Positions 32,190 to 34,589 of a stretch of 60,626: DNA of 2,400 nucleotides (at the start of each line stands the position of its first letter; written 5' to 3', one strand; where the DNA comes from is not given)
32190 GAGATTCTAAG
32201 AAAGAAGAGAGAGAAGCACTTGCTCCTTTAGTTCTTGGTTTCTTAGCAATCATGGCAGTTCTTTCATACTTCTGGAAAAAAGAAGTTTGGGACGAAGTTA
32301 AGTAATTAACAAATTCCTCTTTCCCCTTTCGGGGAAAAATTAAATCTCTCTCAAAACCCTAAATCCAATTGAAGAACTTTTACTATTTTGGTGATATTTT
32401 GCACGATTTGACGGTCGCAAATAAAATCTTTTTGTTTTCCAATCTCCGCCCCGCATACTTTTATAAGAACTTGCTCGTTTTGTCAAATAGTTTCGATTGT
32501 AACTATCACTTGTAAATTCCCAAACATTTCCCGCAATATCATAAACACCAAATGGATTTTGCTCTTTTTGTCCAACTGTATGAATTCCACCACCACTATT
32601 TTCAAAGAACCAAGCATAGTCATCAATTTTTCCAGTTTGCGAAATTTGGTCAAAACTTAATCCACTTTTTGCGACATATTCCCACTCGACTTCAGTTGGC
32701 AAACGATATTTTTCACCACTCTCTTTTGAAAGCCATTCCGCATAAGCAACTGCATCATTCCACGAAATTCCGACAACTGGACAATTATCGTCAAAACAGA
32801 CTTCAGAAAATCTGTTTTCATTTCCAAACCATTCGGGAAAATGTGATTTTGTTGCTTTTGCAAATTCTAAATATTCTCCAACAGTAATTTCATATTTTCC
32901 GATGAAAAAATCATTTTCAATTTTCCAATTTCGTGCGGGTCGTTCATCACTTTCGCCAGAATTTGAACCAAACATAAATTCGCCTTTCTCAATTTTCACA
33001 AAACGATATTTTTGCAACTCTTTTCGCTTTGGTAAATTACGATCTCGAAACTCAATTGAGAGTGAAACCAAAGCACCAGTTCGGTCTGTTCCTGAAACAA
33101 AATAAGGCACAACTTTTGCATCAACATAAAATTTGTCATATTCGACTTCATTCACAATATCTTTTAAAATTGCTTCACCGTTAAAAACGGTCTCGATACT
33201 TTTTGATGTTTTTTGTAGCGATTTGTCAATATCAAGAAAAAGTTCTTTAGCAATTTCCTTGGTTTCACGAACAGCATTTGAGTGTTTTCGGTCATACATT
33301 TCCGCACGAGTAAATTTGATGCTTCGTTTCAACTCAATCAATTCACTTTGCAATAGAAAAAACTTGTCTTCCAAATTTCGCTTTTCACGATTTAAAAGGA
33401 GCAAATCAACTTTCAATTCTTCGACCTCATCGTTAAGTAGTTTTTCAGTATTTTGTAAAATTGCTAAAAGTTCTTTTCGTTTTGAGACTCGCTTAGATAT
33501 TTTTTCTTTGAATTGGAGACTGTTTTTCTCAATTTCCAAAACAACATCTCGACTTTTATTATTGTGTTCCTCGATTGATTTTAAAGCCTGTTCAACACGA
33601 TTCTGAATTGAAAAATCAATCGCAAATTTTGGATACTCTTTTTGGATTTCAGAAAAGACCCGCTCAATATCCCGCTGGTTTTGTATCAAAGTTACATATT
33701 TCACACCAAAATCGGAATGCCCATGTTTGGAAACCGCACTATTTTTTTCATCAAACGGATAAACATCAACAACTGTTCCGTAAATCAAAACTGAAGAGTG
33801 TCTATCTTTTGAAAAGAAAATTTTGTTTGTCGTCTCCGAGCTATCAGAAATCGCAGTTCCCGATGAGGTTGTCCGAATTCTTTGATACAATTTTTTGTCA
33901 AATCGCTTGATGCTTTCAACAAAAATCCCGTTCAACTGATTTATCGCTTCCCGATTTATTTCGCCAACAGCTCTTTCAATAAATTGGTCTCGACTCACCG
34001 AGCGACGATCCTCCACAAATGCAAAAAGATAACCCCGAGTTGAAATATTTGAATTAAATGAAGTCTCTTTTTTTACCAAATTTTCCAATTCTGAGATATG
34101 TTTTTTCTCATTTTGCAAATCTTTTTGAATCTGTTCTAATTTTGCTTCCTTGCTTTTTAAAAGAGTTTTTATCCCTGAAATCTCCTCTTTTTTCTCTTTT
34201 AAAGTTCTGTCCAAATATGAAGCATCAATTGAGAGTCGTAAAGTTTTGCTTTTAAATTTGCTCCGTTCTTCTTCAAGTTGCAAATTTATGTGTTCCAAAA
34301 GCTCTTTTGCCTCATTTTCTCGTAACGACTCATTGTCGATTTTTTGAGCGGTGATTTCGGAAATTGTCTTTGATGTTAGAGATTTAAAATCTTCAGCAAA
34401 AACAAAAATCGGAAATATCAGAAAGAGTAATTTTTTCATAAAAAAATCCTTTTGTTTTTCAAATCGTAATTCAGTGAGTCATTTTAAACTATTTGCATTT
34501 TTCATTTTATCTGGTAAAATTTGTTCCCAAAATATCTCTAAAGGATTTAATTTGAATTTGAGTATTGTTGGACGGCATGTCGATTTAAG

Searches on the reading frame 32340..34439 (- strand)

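Call 40: search_protein_families(library=pfam, proteins=[window:32340-34439:-], max_evalue=0.001)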
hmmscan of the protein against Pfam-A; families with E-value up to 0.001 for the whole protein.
window:32340-34439:- (699 aa): 1 family
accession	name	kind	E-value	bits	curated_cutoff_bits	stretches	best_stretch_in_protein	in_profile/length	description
PF03781.23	FGE-sulfatase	-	5e-44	151.3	23.3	1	480-697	5-255/255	Sulfatase-modifying factor enzyme 1-like domain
